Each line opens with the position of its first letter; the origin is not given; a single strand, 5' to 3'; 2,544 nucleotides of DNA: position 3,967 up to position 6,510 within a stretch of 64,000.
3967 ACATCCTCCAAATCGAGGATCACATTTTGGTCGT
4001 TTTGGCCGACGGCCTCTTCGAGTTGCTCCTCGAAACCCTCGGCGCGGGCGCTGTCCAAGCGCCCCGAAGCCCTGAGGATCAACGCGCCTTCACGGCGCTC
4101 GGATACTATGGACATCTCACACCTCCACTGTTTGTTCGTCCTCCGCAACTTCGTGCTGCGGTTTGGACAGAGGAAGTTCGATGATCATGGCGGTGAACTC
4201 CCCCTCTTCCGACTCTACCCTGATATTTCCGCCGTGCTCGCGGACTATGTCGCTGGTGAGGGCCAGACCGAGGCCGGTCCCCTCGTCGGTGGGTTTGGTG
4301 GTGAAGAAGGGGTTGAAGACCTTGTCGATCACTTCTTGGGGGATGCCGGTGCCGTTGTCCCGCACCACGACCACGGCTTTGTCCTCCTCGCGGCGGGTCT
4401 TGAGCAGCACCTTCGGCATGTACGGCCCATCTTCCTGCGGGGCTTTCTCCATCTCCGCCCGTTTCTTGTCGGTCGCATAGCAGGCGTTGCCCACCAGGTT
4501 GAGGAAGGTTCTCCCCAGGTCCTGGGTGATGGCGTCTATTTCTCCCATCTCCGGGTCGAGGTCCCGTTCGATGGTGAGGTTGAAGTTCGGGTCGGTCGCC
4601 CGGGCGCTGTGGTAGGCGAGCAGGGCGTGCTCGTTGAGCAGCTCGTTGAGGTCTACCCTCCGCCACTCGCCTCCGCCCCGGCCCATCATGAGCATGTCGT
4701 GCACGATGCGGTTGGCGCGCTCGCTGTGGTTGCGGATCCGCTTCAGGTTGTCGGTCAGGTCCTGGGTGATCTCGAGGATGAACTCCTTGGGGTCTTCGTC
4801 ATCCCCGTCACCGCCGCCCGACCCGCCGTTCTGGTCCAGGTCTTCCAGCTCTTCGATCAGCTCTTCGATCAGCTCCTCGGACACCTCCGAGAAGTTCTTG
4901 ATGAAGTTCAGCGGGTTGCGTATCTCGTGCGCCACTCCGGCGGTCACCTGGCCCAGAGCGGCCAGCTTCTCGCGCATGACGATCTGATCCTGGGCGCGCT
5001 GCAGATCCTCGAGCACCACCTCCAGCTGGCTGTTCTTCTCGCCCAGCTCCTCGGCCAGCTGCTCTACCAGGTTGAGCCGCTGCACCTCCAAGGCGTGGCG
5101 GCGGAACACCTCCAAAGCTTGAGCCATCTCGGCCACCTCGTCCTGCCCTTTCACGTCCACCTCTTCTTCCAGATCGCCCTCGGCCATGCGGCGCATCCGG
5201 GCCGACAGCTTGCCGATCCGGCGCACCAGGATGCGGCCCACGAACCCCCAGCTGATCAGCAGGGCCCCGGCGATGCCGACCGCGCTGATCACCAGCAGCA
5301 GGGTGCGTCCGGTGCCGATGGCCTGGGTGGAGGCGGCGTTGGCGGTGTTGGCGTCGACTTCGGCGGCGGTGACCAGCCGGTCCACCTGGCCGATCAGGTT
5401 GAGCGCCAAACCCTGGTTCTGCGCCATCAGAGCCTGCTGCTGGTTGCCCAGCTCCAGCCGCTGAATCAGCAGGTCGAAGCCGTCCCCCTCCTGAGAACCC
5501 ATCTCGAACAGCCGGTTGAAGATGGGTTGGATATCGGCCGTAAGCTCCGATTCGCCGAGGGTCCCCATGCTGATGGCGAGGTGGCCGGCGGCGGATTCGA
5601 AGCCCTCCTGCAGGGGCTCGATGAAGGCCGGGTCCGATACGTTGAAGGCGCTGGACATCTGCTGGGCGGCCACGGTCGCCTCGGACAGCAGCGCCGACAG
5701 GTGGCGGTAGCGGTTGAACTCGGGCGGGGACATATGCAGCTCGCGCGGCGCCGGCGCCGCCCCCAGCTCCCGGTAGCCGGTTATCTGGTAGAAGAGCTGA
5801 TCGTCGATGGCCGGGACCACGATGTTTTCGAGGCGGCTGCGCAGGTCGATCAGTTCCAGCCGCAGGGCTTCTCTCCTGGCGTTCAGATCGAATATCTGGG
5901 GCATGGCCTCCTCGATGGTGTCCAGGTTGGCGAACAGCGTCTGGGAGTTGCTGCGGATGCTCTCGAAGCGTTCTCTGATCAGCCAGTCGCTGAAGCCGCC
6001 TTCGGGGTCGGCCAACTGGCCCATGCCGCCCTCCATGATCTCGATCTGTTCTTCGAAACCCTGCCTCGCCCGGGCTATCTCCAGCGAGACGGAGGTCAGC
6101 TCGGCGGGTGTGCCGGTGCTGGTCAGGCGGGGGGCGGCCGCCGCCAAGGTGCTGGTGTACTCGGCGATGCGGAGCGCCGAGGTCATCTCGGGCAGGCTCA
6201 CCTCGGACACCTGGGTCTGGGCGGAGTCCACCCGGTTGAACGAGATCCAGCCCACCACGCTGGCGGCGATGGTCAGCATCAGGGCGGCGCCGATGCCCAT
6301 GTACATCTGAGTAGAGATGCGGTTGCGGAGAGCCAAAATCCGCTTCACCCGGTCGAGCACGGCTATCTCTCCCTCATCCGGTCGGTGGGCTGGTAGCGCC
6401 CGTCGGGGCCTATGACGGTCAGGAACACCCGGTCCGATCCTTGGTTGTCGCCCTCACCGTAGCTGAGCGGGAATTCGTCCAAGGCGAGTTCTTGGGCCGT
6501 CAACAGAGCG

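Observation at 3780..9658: Six-gene partner-switching operon wired to a periplasmic solute-binding protein and a sensor kinase, with no sigma factor target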

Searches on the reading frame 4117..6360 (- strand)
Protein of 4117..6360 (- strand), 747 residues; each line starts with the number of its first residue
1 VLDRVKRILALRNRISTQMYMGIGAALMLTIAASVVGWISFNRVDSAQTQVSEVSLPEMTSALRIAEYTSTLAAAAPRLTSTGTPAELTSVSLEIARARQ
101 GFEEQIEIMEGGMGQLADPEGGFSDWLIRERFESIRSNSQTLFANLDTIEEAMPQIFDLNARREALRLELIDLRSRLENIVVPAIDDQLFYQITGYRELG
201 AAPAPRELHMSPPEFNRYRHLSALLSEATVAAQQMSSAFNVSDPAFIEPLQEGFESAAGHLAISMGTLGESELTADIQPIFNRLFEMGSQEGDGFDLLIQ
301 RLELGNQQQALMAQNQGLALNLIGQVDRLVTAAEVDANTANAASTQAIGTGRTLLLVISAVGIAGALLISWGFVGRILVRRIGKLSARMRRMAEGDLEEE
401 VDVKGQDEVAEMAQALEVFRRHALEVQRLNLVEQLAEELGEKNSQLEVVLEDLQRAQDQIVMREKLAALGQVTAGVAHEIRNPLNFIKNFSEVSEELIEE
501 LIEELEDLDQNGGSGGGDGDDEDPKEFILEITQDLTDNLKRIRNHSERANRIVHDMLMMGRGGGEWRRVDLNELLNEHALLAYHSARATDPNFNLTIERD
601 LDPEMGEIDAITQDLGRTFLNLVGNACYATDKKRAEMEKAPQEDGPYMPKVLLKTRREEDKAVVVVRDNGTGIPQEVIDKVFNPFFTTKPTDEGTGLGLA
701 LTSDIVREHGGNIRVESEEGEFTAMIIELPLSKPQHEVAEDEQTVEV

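Call 4: search_protein_families(library=pfam, proteins=[window:4117-6360:-], max_evalue=0.01)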
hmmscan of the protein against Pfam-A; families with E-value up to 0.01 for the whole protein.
window:4117-6360:- (747 aa): 5 families
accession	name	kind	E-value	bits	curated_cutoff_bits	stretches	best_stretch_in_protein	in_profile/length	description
PF02518.31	HATPase_c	-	1.1e-20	74.6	26.4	1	613-732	4-110/111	Histidine kinase-, DNA gyrase B-, and HSP90-like ATPase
PF00672.30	HAMP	-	7e-13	49.1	25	1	373-421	1-49/53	HAMP domain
PF00512.31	HisKA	-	1.3e-11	44.8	26.9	1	469-506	2-41/66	His Kinase A (phospho-acceptor) domain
PF12729.13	4HB_MCP_1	-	6.6e-05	23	27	1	14-108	3-97/181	Four helix bundle sensory module for signal transduction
PF14501.12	HATPase_c_5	-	0.00092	19.5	22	1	682-726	55-99/102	GHKL domain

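Call 25: find_homologous_proteins(query=window:4117-6360:-)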
Query window:4117-6360:- (747 aa): 4465 proteins with E <= 0.001 among 8000 candidates; the best 120 are listed.
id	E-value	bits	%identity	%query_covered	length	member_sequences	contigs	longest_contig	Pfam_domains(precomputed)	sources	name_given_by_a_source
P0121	0.0e+0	1618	100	100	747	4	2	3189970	PF00672.31,PF02518.32,PF00512.32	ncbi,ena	-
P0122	0.0e+0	1546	95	100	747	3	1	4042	PF00672.31,PF12729.14,PF02518.32,PF00512.32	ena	-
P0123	0.0e+0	1543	95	100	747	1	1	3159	PF00672.31,PF12729.14,PF02518.32,PF00512.32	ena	-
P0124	0.0e+0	1456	90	100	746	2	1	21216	PF00672.31,PF02518.32,PF00512.32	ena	-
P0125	0.0e+0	1446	89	100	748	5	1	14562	PF00672.31,PF02518.32,PF00512.32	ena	-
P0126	0.0e+0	1342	84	100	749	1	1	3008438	PF00672.31,PF02518.32,PF00512.32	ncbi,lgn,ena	-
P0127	0.0e+0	1339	83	100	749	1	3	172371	PF00672.31,PF02518.32,PF00512.32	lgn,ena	-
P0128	0.0e+0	1336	83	100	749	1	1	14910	PF00672.31,PF02518.32,PF00512.32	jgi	-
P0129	0.0e+0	1336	83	100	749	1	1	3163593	PF00672.31,PF02518.32,PF00512.32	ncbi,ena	-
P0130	0.0e+0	1335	83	100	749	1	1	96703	PF00672.31,PF02518.32,PF00512.32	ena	-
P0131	0.0e+0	1335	83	100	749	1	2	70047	PF00672.31,PF02518.32,PF00512.32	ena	-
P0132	0.0e+0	1334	83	100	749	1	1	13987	PF00672.31,PF02518.32,PF00512.32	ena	-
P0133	0.0e+0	1329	84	100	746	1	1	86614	PF00672.31,PF02518.32,PF00512.32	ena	-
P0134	0.0e+0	1329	83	100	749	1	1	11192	PF00672.31,PF02518.32,PF00512.32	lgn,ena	-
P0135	0.0e+0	1328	83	100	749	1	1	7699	PF00672.31,PF02518.32,PF00512.32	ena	-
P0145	0.0e+0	1072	68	100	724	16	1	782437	PF00672.31,PF21689.5,PF02518.32,PF00512.32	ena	-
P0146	0.0e+0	1052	68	100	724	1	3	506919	PF00672.31,PF21689.5,PF02518.32,PF00512.32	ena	-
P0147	0.0e+0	1024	66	100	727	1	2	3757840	PF00672.31,PF21689.5,PF02518.32,PF00512.32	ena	-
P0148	0.0e+0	1024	66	100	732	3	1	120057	PF00672.31,PF21689.5,PF02518.32,PF00512.32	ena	-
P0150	0.0e+0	1015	66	98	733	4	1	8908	PF00672.31,PF21689.5,PF02518.32,PF00512.32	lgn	-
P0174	2.8e-261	887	59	98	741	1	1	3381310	PF00672.31,PF02518.32,PF00512.32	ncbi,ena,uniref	ncbi:sensor histidine kinase [Candidatus Spongiisocius sp.]|uniref:sensor histidine kinase n=1 Tax=C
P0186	6.3e-254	863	57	99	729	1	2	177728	PF00672.31,PF21689.5,PF02518.32,PF00512.32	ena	-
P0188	2.6e-251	854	58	98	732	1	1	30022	PF00672.31,PF21689.5,PF02518.32,PF00512.32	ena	-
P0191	5.1e-251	853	56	98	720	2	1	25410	PF00672.31,PF21689.5,PF02518.32,PF00512.32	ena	-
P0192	9.5e-251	852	57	98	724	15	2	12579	PF00672.31,PF21689.5,PF02518.32,PF00512.32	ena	-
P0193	1.2e-250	852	57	98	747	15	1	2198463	PF00672.31,PF21689.5,PF02518.32,PF00512.32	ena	-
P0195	2.0e-250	851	57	98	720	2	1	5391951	PF00672.31,PF21689.5,PF02518.32,PF00512.32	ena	-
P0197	5.3e-250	850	57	99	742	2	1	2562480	PF00672.31,PF21689.5,PF02518.32,PF00512.32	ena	-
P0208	5.6e-249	847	57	98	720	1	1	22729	PF00672.31,PF21689.5,PF02518.32,PF00512.32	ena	-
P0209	5.9e-249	847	57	99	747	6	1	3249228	PF00672.31,PF21689.5,PF02518.32,PF00512.32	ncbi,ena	-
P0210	6.3e-249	846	57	98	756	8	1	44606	PF00672.31,PF21689.5,PF02518.32,PF00512.32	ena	-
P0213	2.1e-248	845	55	100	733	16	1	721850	PF00672.31,PF21689.5,PF02518.32,PF00512.32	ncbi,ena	-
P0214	2.7e-248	844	56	98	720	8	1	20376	PF00672.31,PF21689.5,PF02518.32,PF00512.32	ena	-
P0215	2.7e-248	844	57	98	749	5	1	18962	PF00672.31,PF21689.5,PF02518.32,PF00512.32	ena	-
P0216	3.0e-248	844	57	98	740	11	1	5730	PF00672.31,PF21689.5,PF02518.32,PF00512.32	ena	-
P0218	3.6e-248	844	57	99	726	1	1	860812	PF00672.31,PF21689.5,PF02518.32,PF00512.32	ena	-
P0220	5.4e-248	843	57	99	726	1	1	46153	PF00672.31,PF21689.5,PF02518.32,PF00512.32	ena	-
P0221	5.9e-248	843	55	98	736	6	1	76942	PF00672.31,PF21689.5,PF02518.32,PF00512.32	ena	-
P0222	7.3e-248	843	57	99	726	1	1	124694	PF00672.31,PF21689.5,PF02518.32,PF00512.32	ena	-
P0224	7.8e-248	843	56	99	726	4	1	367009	PF00672.31,PF21689.5,PF02518.32,PF00512.32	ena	-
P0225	8.7e-248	843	56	100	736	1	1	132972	PF00672.31,PF21689.5,PF02518.32,PF00512.32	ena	-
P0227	9.3e-248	843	57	98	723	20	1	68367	PF00672.31,PF21689.5,PF02518.32,PF00512.32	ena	-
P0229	1.4e-247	842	57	98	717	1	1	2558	PF00672.31,PF21689.5,PF02518.32,PF00512.32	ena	-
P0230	1.5e-247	842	57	98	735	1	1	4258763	PF00672.31,PF21689.5,PF02518.32,PF00512.32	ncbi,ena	-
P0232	4.4e-247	840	56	100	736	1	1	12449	PF00672.31,PF21689.5,PF02518.32,PF00512.32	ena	-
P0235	7.6e-247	840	57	96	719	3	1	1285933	PF00672.31,PF21689.5,PF02518.32,PF00512.32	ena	-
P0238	1.6e-246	839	57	99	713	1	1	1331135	PF00672.31,PF21689.5,PF02518.32,PF00512.32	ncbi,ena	-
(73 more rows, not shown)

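Call 26: search_protein_families(library=pfam, proteins=[P0145, P0193, window:4117-6360:-], max_evalue=5)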
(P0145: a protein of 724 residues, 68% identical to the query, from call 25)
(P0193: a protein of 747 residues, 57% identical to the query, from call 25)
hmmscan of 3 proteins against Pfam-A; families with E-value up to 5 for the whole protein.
P0145 (724 aa): 15 families
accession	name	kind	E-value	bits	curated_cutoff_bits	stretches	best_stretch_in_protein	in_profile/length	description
PF02518.31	HATPase_c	-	1.3e-22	80.7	26.4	1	589-709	3-110/111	Histidine kinase-, DNA gyrase B-, and HSP90-like ATPase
PF00672.30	HAMP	-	4.6e-11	43.3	25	1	360-408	1-49/53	HAMP domain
PF00512.31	HisKA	-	7.6e-09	35.9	26.9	1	456-538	2-62/66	His Kinase A (phospho-acceptor) domain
PF21689.3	TorS_sensor_domain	-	4.4e-06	26.8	27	2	56-166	1-111/275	Sensor protein TorS, sensor domain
PF12729.13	4HB_MCP_1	-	0.002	18.2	27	1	13-112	2-101/181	Four helix bundle sensory module for signal transduction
PF25623.1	T4_CASP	-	0.012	15.6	27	1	404-465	109-172/247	T4-phage like capsid assembly scaffolding protein family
PF25792.1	BREX_BrxC_helical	-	0.055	14.2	27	1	404-486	11-90/123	BREX ATP-binding protein BrxC alpha helical domain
PF15019.11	C9orf72-like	-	0.091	12.9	27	1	465-514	60-109/230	C9orf72-like protein family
PF14501.12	HATPase_c_5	-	0.1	13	22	1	661-702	57-98/102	GHKL domain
PF07889.17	DUF1664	-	0.28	11.7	34.6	0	87-148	49-111/124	Protein of unknown function (DUF1664)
PF04791.21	LMBR1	-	0.54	9.5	31.9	1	419-527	207-292/510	LMBR1-like membrane protein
PF08775.15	ParB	-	0.59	10.9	25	0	492-535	16-59/126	ParB family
PF08702.15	Fib_alpha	-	1.2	9.8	29.9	0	502-533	30-61/143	Fibrinogen alpha/beta chain family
PF12205.13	GIT1_C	-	1.4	9.7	25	1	473-523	26-75/110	G protein-coupled receptor kinase-interacting protein 1 C term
PF01544.23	CorA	-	3.8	7.2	27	1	101-167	93-163/292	CorA-like Mg2+ transporter protein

P0193 (747 aa): 8 families
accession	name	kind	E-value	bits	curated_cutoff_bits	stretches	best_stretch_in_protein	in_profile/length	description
PF02518.31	HATPase_c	-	5.6e-22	78.7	26.4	1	599-718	4-110/111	Histidine kinase-, DNA gyrase B-, and HSP90-like ATPase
PF00672.30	HAMP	-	3.5e-11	43.7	25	1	360-408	1-49/53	HAMP domain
PF00512.31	HisKA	-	5.1e-10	39.7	26.9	1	463-549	2-64/66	His Kinase A (phospho-acceptor) domain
PF21689.3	TorS_sensor_domain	-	7.8e-08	32.6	27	2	56-166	1-111/275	Sensor protein TorS, sensor domain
PF02203.21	TarH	-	0.0086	16.4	25.2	1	11-74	3-63/177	Tar ligand binding domain homologue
PF14501.12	HATPase_c_5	-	0.018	15.4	22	1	637-712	30-99/102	GHKL domain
PF16740.10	SKA2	-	0.051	13.8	30.1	1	471-528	34-86/110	Spindle and kinetochore-associated protein 2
PF25526.1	LIP-1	-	0.33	10.7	34.1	1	410-512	89-189/250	Liprin-alpha-like coiled coil domain 2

window:4117-6360:- (747 aa): 9 families
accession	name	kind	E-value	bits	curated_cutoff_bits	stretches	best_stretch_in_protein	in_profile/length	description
PF02518.31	HATPase_c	-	1.1e-20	74.6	26.4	1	613-732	4-110/111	Histidine kinase-, DNA gyrase B-, and HSP90-like ATPase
PF00672.30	HAMP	-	7e-13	49.1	25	1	373-421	1-49/53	HAMP domain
PF00512.31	HisKA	-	1.3e-11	44.8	26.9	2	469-506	2-41/66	His Kinase A (phospho-acceptor) domain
PF12729.13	4HB_MCP_1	-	6.6e-05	23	27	1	14-108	3-97/181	Four helix bundle sensory module for signal transduction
PF14501.12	HATPase_c_5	-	0.00092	19.5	22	1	682-726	55-99/102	GHKL domain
PF15377.11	DUF4604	-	0.22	12.3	28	1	631-676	31-66/176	Domain of unknown function (DUF4604)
PF13581.12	HATPase_c_2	-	0.29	11.6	27.4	1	650-721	55-121/127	Histidine kinase-like ATPase domain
PF24704.1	DUF7667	-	0.43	11.2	27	1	390-448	6-64/76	Family of unknown function (DUF7667)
PF04108.17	ATG17_like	-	1.7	8.5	43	1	409-510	175-275/355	Autophagy protein ATG17-like domain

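Call 29: search_solved_structures(query=A1, max_evalue=0.01)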
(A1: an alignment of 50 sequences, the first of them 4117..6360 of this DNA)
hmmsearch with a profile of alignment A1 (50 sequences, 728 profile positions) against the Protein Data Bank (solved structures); distinct sequences matched with E-value up to 0.01: 79 (the best 60 are shown).
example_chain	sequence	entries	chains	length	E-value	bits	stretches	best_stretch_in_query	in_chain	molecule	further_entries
9jfj_A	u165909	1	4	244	5.7e-35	124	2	522-713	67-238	Sensor histidine kinase ZraS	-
8vc9_A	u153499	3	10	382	2e-26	95.7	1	520-714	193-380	Leptospira virulence regulator B (LvrB) | histidine kinase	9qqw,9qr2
5idj_A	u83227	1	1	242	3.3e-25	91.7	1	517-711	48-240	Histidine kinase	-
3a0r_A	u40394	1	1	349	2.9e-23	85.3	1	439-700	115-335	Sensor protein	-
9qjg_A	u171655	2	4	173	3.2e-23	85.1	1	595-714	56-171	histidine kinase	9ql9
4gcz_A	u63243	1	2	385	1.6e-22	82.8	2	515-717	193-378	Blue-light photoreceptor, Sensor protein fixL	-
8a3u_A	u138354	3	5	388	3e-22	81.9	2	515-708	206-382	Putative Sensory box protein,Sensor protein FixL | Putative Sensory box protein,Putative Sensory box protein,Sensor protein FixL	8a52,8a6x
8a7f_A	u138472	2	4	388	3e-22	81.9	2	515-708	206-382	Putative Sensory box protein,Sensor protein FixL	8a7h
5idm_A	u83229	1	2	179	7.4e-21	77.3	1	636-720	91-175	Cell cycle histidine kinase CckA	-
9p6i_A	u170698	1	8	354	6.3e-19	70.9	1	638-720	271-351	histidine kinase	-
1r62_A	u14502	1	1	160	1.4e-17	66.5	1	574-711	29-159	Nitrogen regulation protein NR(II)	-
9qq6_A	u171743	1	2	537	1.5e-17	66.4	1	621-712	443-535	histidine kinase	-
3d36_A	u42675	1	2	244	4e-17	65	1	629-722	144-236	Sporulation kinase B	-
4jas_A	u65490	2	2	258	5.5e-17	64.5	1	635-714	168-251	Histidine kinase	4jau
2c2a_A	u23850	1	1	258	1e-16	63.6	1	635-714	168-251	SENSOR HISTIDINE KINASE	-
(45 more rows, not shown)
